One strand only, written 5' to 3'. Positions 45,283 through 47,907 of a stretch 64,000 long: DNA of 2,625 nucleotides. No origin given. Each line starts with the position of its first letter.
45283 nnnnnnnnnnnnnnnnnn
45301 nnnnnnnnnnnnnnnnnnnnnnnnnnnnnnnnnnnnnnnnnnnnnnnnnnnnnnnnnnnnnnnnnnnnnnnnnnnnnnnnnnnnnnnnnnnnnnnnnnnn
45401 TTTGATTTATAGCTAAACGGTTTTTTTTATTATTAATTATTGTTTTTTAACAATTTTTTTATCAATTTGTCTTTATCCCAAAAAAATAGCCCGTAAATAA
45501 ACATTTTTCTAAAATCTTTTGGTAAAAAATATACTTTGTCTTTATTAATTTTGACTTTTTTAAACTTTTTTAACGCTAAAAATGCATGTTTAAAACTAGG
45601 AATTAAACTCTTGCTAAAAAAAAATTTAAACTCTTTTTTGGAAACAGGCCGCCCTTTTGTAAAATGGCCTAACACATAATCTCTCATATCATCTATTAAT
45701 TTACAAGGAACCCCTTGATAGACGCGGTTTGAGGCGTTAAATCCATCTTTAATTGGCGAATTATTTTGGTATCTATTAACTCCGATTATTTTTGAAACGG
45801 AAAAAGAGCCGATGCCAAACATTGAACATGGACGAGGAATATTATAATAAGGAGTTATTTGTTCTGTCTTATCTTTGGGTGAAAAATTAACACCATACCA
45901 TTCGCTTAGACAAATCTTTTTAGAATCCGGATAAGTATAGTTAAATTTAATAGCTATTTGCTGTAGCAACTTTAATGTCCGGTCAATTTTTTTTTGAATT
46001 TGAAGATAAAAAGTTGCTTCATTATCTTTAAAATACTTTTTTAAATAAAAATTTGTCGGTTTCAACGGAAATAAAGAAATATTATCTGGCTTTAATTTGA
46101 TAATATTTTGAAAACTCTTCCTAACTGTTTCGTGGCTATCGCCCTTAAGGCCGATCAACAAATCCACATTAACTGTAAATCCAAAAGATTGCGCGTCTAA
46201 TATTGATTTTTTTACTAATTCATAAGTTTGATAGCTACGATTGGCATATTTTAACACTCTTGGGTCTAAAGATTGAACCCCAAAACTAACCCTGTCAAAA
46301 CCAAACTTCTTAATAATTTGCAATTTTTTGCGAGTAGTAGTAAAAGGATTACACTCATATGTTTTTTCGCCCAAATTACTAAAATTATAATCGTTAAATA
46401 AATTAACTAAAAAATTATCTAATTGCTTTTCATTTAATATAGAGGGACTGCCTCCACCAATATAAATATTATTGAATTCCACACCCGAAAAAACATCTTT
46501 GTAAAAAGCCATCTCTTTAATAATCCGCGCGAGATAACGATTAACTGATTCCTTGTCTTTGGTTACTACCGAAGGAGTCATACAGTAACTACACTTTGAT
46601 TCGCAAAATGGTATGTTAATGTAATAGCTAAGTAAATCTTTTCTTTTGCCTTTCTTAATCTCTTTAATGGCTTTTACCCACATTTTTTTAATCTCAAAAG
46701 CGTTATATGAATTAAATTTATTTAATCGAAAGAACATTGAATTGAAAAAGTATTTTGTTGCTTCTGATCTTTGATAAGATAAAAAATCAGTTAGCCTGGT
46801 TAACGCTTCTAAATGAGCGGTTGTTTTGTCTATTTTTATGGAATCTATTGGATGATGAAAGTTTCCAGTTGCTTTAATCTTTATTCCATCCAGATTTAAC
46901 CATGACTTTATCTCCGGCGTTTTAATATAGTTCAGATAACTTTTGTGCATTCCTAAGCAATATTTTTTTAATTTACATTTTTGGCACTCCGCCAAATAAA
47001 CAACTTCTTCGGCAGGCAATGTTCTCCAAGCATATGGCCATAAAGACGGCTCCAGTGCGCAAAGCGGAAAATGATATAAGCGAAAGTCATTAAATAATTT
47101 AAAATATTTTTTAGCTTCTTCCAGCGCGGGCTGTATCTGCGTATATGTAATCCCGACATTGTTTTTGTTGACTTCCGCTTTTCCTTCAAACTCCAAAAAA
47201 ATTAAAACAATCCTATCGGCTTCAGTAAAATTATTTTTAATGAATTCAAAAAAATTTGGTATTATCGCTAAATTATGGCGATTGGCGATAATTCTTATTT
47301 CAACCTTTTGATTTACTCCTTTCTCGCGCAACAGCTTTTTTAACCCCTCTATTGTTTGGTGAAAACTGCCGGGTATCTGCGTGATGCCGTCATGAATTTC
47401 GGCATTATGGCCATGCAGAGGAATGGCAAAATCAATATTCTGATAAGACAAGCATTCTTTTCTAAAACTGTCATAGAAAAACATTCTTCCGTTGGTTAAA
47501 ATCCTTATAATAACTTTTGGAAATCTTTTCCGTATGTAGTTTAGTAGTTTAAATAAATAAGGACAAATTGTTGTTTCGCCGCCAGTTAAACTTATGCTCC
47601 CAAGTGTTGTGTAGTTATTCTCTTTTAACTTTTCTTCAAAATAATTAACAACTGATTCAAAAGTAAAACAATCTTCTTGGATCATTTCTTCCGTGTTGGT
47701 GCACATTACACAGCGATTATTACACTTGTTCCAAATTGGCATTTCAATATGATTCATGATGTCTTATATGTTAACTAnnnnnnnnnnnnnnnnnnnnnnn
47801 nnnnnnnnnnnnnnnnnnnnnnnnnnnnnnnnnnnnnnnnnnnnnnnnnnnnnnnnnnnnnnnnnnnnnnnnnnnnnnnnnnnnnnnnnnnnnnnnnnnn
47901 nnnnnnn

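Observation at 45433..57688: Multi-radical-SAM-domain fusion proteins (2 and 3 complete radical SAM domains per polypeptide)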

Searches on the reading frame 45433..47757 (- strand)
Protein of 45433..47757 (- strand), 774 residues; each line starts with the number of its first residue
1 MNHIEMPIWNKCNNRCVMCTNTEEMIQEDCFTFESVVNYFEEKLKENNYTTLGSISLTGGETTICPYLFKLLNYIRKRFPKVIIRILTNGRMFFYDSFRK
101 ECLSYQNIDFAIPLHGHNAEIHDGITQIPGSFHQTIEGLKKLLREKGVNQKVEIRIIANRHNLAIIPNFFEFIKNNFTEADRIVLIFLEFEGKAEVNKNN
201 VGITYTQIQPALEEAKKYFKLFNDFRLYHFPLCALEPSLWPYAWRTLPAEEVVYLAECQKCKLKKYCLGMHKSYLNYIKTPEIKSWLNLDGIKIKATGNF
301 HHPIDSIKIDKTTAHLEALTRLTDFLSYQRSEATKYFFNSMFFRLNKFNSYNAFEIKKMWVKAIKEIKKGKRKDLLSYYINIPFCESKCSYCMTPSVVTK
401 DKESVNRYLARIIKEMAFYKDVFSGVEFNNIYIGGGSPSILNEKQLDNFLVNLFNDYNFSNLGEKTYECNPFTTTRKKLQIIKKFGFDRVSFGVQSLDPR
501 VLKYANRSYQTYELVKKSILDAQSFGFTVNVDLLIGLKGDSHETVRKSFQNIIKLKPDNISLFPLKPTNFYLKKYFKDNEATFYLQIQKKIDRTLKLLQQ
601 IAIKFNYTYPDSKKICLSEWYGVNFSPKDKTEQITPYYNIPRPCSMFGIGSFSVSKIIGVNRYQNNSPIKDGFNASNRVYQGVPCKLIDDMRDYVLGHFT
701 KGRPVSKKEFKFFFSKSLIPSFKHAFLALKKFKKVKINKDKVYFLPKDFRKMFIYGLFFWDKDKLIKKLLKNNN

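Call 4: search_protein_families(library=pfam, proteins=[window:45433-47757:-], max_evalue=0.01)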
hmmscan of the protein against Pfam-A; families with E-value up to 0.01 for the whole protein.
window:45433-47757:- (774 aa): 3 families
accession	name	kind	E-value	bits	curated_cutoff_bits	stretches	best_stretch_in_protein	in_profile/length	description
PF04055.27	Radical_SAM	-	6.2e-34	118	29.5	2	382-549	4-163/166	Radical SAM superfamily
PF13353.11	Fer4_12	-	5.2e-06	27.2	22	1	11-111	14-112/137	4Fe-4S single cluster domain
PF04801.18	RPC5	-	0.0034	17.2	23.1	1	676-715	329-372/429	RPC5 protein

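Call 5: search_protein_families(library=ncbifam, proteins=[window:45433-47757:-], max_evalue=0.01)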
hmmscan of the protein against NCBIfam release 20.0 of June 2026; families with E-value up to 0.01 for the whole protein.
window:45433-47757:- (774 aa): 51 families (the best 25 are shown)
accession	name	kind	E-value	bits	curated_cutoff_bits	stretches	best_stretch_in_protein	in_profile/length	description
TIGR03977.1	rSAM_pair_HxsC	equivalog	3.6e-56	190.2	267.9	1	7-273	30-291/292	His-Xaa-Ser system radical SAM maturase HxsC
NF006064.0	PRK08207.2-2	equivalog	2.6e-45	155.3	504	1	374-667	143-439/465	coproporphyrinogen III oxidase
TIGR03994.1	rSAM_HemZ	equivalog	2.7e-44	151.9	321.4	1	353-629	65-339/401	coproporphyrinogen dehydrogenase HemZ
TIGR00538.1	hemN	equivalog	3.6e-41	141.5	324.95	1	362-565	38-240/454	oxygen-independent coproporphyrinogen III oxidase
NF006067.1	PRK08208.1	equivalog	5.1e-40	137.7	380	1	363-566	23-228/427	STM4012 family radical SAM protein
NF006060.0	PRK08207.1-3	equivalog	2.8e-32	112.1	653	1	370-681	144-463/477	coproporphyrinogen III oxidase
TIGR00539.1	hemN_rel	equivalog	3e-32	112.1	205.4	1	377-589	2-219/361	radical SAM family heme chaperone HemW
TIGR04107.1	rSAM_HutW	equivalog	7e-28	97.6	400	1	355-568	23-233/419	heme anaerobic degradation radical SAM methyltransferase ChuW/HutW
NF006063.0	PRK08207.2-1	equivalog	7.6e-28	97.4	1074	1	373-660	190-481/518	coproporphyrinogen III oxidase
NF006061.0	PRK08207.1-4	equivalog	1.3e-27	96.8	702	1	373-565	171-368/501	coproporphyrinogen III oxidase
NF006062.0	PRK08207.1-5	equivalog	4.2e-27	95.1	1007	1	370-683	143-464/476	coproporphyrinogen III oxidase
NF005133.0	PRK06582.1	equivalog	6.8e-26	91.2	597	1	373-578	9-213/390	coproporphyrinogen III oxidase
NF006385.0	PRK08629.1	equivalog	9.5e-26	90.5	355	1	328-584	8-262/439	coproporphyrinogen III oxidase family protein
NF004567.0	PRK05904.1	equivalog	1.2e-25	90.5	355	1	378-575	9-203/353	coproporphyrinogen III oxidase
NF038332.1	rSAM_rare_HxsC4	exception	3.1e-23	82.5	500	1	8-213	20-219/335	radical SAM protein HxsC4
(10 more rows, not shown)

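Call 33: find_homologous_proteins(query=window:45433-47757:-, max_evalue=1e-10)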
Query window:45433-47757:- (774 aa): 102 proteins with E <= 1e-10 among 8000 candidates.
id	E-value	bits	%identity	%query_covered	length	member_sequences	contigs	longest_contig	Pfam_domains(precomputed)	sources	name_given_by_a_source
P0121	0.0e+0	1773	100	99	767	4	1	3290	PF04055.28,PF13353.12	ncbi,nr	ncbi:radical SAM protein, partial [Patescibacteria group bacterium]|nr:radical SAM protein [Patescib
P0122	0.0e+0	1088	61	100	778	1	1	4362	PF04055.28,PF13353.12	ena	-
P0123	0.0e+0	1025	58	100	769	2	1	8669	PF04055.28,PF13353.12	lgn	-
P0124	1.4e-291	988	59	97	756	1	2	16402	PF04055.28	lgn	-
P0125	7.7e-275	932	58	89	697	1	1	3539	PF04055.28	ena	-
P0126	8.7e-271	919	54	100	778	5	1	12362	PF04055.28,PF13353.12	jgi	-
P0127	3.3e-152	527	54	60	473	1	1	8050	PF04055.28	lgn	-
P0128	3.2e-129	451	56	45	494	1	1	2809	PF04055.28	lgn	-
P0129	1.5e-39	154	30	41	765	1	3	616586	PF19156.6,PF04055.28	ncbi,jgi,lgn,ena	-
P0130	6.0e-30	122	38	25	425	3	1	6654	PF04055.28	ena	-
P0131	2.6e-28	117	37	24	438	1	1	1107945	PF04055.28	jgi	-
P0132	2.7e-28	117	27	41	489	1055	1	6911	PF04055.28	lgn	-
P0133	2.9e-27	114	37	25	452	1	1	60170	PF04055.28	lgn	-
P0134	3.3e-27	113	30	38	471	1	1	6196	PF04055.28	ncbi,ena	-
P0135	5.9e-27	113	31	32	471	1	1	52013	PF04055.28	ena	-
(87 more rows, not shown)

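Call 35: find_encoding_contigs(protein=P0124, flank=10000, max_places=2)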
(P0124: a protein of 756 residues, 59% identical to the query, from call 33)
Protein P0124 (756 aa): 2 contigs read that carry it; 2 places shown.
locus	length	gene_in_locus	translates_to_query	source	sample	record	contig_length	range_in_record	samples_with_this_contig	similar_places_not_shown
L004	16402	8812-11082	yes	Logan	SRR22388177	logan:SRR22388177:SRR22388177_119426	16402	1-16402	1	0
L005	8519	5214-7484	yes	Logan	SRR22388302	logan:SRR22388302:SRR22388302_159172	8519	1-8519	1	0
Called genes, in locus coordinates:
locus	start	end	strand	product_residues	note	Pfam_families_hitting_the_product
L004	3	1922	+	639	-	?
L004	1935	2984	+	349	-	PF04055:Radical_SAM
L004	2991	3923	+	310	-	-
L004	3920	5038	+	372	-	PF00155:Aminotran_1_2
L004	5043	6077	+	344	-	PF04055:Radical_SAM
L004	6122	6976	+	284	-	-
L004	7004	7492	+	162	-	PF01862:PvlArgDC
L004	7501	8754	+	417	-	PF00391:PEP-utilizers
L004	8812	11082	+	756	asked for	PF04055:Radical_SAM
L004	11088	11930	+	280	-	PF04055:Radical_SAM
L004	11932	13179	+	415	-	PF00266:Aminotran_5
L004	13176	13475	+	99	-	-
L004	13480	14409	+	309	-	PF04055:Radical_SAM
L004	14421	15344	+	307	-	PF13353:Fer4_12 (faint), PF04055:Radical_SAM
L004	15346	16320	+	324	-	-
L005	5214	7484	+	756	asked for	PF04055:Radical_SAM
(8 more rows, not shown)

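Call 45: search_protein_families(library=padloc, proteins=[window:45433-47757:-], max_evalue=0.01)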
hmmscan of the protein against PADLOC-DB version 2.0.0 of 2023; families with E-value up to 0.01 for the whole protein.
window:45433-47757:- (774 aa): 1 family
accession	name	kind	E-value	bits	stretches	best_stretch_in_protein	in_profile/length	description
PDLC02903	pVip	-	2.1e-09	35.2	1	4-157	2-144/257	Viperins not associated with kinases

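Call 76: find_encoding_contigs(protein=P0127, flank=6000, max_places=2)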
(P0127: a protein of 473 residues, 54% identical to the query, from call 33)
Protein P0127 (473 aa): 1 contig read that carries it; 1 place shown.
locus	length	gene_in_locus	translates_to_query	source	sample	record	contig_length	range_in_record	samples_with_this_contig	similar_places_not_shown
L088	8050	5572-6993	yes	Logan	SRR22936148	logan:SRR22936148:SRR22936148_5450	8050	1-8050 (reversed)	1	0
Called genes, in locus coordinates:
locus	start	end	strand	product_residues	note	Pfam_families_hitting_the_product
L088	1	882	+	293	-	?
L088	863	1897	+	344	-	PF04055:Radical_SAM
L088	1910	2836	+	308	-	-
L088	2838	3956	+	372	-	PF00155:Aminotran_1_2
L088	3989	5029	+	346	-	PF04055:Radical_SAM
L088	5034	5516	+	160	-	PF01862:PvlArgDC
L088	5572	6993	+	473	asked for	PF04055:Radical_SAM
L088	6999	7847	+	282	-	PF04055:Radical_SAM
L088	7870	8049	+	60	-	?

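Call 82: predict_structure(alignment_id=A3)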
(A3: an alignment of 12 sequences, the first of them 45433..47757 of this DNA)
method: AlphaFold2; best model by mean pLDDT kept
length: 774 residues; sequences in the alignment: 12
mean_pLDDT: 85.4   pTM: 0.70
mean pLDDT of the five models: 85.4, 84.0, 82.1, 80.1, 77.0
residues with pLDDT >= 90: 325; 70-90: 378; 50-70: 56; < 50: 15
segments of 3 or more residues with pLDDT < 50: 631-640, 772-774
pLDDT, mean of each block of 10 residues (from residue 1): 78 70 64 86 87 84 87 93 90 92 92 90 87 93 91 93 90 91 91 85 88 86 89 87 79 84 83 82 79 80 83 83 72 66 85 98 92 87 81 67 89 96 92 88 96 95 89 95 95 89 85 96 95 86 93 94 80 81 81 88 86 54 75 40 86 92 91 95 93 86 86 93 94 92 83 88 68 38
secondary structure, 60 per line:
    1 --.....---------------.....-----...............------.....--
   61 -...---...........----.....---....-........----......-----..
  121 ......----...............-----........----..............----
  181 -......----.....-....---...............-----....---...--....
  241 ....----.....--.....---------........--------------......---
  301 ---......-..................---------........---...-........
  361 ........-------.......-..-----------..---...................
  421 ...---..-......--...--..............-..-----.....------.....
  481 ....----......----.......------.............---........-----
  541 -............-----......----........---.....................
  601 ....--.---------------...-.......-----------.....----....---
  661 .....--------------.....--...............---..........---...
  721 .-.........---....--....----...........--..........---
elements in order (helices of 4 or more, strands of 3 or more residues): E3-7 H23-27 H33-47 E54-58 H68-78 E83-87 H91-94 H96-103 E108-113 H119-126 H131-145 E151-158 H163-176 E182-187 H192-196 H198-201 H205-219 E225-228 H237-242 H256-260 H272-277 E292-297 E304-309 H311-328 H338-345 E349-351 H353-368 E376-382 H402-423 E430-435 H443-456 E465-469 H476-484 E489-494 H499-505 H512-524 E528-535 H542-553 E559-564 H569-576 H580-604 E623-625 H628-633 E645-649 E654-657 E661-665 E680-684 H687-701 H707-714 H718-721 H723-731 E735-738 E741-744 H749-759 H762-771

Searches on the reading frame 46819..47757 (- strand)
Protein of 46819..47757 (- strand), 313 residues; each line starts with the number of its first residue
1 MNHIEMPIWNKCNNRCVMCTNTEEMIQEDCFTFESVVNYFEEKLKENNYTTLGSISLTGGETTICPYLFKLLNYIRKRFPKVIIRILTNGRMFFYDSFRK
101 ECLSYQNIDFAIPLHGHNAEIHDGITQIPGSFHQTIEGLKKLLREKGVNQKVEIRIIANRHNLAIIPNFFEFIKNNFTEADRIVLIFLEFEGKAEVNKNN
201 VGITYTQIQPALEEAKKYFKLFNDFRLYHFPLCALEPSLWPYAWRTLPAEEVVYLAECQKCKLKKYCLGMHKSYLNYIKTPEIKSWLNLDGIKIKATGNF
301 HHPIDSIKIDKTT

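Call 46: search_protein_families(library=ncbifam, proteins=[window:46819-47757:-], max_evalue=1e-8)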
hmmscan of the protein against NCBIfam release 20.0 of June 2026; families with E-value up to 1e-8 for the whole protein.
window:46819-47757:- (313 aa): 10 families
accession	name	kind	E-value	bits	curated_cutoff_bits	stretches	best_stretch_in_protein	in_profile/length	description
TIGR03977.1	rSAM_pair_HxsC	equivalog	3.6e-55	186.9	267.9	1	7-273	30-291/292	His-Xaa-Ser system radical SAM maturase HxsC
NF038332.1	rSAM_rare_HxsC4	exception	1.6e-24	86.7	500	1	7-213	19-219/335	radical SAM protein HxsC4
TIGR04054.1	rSAM_NirJ1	equivalog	4.6e-12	45.2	650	1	10-195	44-217/387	putative heme d1 biosynthesis radical SAM protein NirJ1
TIGR04251.1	SCM_rSAM_ScmF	equivalog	6.1e-12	45.6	400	1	9-162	11-158/353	SynChlorMet cassette radical SAM/SPASM protein ScmF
TIGR04546.1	rSAM_ahbC_deAc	equivalog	1.8e-11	43.5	650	1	10-194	47-219/390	12,18-didecarboxysiroheme deacetylase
NF050035.1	rSAM_WgK_link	exception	3.2e-11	42.9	650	1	4-163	11-161/367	radical SAM/SPASM peptide maturase WgkB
TIGR04545.1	rSAM_ahbD_hemeb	equivalog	1.1e-10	41.5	500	1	10-216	8-205/339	heme b synthase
NF012164.0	AlbA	equivalog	3.3e-10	39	850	1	8-157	119-261/442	subtilosin maturase AlbA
TIGR04051.1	rSAM_NirJ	equivalog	2.1e-09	36.8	515.45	1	8-201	5-189/354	heme d1 biosynthesis radical SAM protein NirJ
NF045574.1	sacti_mat_StsB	exception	8.9e-09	34.7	625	0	8-195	102-276/466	StsB family radical SAM/SPASM domain sactipeptide maturase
